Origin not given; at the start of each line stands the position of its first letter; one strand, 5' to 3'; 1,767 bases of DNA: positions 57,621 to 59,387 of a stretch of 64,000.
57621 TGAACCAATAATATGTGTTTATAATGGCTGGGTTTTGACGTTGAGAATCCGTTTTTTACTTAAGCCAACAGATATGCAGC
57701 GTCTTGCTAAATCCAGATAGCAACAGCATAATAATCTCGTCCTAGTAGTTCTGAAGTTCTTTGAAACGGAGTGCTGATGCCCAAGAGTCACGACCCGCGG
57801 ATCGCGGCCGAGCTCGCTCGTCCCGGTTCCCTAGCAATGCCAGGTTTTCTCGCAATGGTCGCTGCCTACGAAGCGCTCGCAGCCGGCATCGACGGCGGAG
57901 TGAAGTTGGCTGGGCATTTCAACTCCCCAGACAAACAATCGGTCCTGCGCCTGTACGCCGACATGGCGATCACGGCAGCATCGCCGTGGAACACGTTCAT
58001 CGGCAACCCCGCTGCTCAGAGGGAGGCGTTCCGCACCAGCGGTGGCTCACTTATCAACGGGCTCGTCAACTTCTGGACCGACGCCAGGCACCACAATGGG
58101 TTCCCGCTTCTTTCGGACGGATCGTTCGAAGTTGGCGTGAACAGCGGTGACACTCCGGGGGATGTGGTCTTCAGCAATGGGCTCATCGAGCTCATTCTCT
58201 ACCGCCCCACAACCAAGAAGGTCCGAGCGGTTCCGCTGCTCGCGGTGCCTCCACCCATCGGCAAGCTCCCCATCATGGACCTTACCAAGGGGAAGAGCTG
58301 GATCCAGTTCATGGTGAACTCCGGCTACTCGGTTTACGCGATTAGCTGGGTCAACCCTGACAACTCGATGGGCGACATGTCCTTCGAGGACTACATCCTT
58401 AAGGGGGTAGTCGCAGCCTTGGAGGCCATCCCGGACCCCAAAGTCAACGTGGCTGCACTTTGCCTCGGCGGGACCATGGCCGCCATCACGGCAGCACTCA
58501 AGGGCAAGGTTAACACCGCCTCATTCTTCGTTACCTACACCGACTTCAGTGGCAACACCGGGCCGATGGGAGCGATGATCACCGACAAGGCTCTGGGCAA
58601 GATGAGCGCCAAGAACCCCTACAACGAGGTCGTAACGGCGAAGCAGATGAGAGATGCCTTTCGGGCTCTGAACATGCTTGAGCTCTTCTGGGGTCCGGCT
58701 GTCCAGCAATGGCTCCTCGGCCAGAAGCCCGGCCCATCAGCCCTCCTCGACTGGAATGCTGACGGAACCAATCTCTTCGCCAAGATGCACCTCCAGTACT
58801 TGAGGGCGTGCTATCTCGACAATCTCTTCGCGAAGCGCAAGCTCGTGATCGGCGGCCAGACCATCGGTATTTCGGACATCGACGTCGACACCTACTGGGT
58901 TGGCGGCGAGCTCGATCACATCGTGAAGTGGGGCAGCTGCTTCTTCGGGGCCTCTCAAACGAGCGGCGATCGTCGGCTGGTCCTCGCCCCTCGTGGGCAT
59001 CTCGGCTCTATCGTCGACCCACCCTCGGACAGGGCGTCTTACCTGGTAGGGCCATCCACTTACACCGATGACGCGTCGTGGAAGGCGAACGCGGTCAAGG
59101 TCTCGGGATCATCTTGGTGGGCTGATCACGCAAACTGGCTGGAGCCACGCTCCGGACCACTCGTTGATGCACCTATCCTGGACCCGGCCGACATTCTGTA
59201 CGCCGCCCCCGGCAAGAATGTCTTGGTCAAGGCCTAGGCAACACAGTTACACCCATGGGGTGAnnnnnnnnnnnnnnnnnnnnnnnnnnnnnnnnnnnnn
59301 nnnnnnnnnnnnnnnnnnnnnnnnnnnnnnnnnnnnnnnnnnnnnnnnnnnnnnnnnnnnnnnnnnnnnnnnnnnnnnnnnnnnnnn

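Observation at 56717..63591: Clustered flavin/haem redox module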

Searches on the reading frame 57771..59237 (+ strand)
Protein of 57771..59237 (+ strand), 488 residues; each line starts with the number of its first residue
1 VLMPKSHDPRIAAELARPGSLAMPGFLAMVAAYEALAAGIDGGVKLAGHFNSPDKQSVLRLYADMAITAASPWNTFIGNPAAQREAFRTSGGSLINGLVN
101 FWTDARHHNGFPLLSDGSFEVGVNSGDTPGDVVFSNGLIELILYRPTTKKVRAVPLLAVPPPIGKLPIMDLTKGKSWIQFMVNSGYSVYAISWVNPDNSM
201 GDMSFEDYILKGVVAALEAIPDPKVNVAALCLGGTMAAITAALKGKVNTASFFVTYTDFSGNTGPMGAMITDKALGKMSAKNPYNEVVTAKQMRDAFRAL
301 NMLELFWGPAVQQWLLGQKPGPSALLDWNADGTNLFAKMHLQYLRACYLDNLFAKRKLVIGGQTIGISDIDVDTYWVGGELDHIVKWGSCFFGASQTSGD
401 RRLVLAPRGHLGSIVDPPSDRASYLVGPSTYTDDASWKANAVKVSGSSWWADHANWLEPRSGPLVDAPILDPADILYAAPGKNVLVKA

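Call 3: search_protein_families(library=pfam, proteins=[window:57771-59237:+], max_evalue=0.01)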
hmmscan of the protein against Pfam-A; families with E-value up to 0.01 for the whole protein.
window:57771-59237:+ (488 aa): 2 families
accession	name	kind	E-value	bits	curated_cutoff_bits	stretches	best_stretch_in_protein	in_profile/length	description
PF07167.19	PhaC_N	-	2.7e-30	105.8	23.7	1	45-181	35-173/173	Poly-beta-hydroxybutyrate polymerase (PhaC) N-terminus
PF00561.26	Abhydrolase_1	-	8e-09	36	25.8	1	184-417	26-245/245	alpha/beta hydrolase fold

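Call 4: search_protein_families(library=ncbifam, proteins=[window:57771-59237:+], max_evalue=0.01)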
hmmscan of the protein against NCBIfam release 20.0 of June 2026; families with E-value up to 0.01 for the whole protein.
window:57771-59237:+ (488 aa): 3 families
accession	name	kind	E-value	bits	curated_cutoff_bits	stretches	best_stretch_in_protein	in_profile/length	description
TIGR01838.1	PHA_synth_I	subfamily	6e-103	345.1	622.65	1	53-485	85-531/532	class I poly(R)-hydroxyalkanoic acid synthase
TIGR01839.1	PHA_synth_II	subfamily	4.3e-71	239.7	855.4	1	57-469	119-539/560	class II poly(R)-hydroxyalkanoic acid synthase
TIGR01836.1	PHA_synth_III_C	subfamily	1.3e-29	103.3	365.3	1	123-421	32-337/350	class III poly(R)-hydroxyalkanoic acid synthase subunit PhaC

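Call 25: list_cluster_members(proteins=[P0001, P0121, window:57777-59237:+, window:56717-57550:-])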
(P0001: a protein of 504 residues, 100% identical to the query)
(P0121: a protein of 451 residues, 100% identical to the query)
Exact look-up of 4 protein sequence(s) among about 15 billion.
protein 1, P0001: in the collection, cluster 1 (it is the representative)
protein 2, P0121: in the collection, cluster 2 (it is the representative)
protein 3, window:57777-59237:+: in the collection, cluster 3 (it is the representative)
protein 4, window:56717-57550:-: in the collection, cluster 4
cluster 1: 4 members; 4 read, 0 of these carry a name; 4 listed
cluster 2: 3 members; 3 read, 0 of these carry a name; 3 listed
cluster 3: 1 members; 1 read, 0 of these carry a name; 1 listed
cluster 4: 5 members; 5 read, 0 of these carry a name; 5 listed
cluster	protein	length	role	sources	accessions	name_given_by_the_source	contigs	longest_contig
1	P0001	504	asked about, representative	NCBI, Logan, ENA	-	-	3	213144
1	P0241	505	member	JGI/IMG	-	-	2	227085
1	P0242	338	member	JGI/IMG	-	-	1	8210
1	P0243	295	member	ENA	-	-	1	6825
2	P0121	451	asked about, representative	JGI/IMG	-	-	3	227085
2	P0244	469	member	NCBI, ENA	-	-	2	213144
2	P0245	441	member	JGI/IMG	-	-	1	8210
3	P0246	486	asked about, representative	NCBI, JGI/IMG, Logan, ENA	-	-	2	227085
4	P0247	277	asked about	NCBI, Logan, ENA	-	-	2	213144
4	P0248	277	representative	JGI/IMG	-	-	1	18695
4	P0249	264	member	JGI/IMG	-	-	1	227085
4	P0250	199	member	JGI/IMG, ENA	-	-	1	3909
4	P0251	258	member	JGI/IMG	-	-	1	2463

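Call 49: find_homologous_proteins(query=window:57777-59237:+, max_evalue=1e-20)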
Query window:57777-59237:+ (486 aa): 479 proteins with E <= 1e-20 among 8000 candidates; the best 120 are listed.
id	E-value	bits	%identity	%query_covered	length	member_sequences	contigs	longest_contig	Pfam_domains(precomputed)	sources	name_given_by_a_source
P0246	0.0e+0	1115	100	100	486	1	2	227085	PF07167.20,PF00561.27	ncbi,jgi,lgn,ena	-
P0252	6.3e-182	624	61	100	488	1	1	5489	PF07167.20,PF00561.27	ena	-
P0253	8.9e-93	330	42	84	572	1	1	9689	PF07167.20,PF00561.27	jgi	jgi:polyhydroxyalkanoate synthase subunit PhaC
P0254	1.6e-92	329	41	88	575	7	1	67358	PF07167.20,PF00561.27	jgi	jgi:polyhydroxyalkanoate synthase subunit PhaC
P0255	1.9e-92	329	41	88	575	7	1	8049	PF07167.20,PF00561.27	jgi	jgi:poly[(R)-3-hydroxyalkanoate] polymerase subunit PhaC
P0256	2.6e-92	328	41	88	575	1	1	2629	PF07167.20,PF00561.27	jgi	jgi:polyhydroxyalkanoate synthase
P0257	3.8e-92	328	41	88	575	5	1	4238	PF07167.20,PF00561.27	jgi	jgi:polyhydroxyalkanoate synthase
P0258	4.0e-92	328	41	88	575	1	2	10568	PF07167.20,PF00561.27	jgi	jgi:polyhydroxyalkanoate synthase subunit PhaC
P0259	7.2e-92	327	43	84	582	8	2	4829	PF07167.20,PF00561.27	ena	-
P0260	1.5e-91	326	41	87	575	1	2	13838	PF07167.20,PF00561.27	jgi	jgi:polyhydroxyalkanoate synthase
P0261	4.3e-91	324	41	89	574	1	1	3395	PF07167.20,PF00561.27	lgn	-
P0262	6.3e-91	324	41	90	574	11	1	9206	PF07167.20,PF00561.27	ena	-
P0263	9.5e-91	323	41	84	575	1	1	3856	PF07167.20,PF00561.27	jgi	jgi:polyhydroxyalkanoate synthase subunit PhaC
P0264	1.2e-90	323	41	85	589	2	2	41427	PF07167.20,PF00561.27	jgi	jgi:polyhydroxyalkanoate synthase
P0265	2.6e-90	322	40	89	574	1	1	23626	PF07167.20,PF00561.27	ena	-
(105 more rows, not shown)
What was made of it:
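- On PHA synthase (PhaC), class I: The protein is about 85 aa shorter at the N-terminus than its 573-aa relatives (call 49).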

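Call 50: find_encoding_contigs(protein=P0252, flank=6000, max_places=2)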
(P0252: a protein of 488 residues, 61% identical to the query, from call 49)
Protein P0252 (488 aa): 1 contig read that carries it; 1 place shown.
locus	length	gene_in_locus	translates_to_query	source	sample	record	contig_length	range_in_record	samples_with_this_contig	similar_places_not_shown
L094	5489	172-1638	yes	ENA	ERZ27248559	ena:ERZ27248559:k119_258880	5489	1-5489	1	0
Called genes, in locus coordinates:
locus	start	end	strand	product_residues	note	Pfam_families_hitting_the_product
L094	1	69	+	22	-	?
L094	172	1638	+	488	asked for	PF07167:PhaC_N, PF00561:Abhydrolase_1 (faint)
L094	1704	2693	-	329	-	PF02729:OTCace_N, PF00185:OTCace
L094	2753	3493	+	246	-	PF12823:DUF3817, PF00293:NUDIX (faint)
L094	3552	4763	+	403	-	PF00082:Peptidase_S8 (weak)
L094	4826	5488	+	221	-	?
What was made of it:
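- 57777..59237 (+): NOT part of the module. N-terminally short PhaC-like alpha/beta hydrolase, 486 aa, with an intact Cys229/Asp380/His408 triad. It is a lineage-specific insertion. The nearest homologue is 61% identical and sits elsewhere in its genome; the next are 42% identical actinobacterial-type PhaC proteins of about 573 aa (calls 49, 50).
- Its only close homologue is in an unrelated context (call 50).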
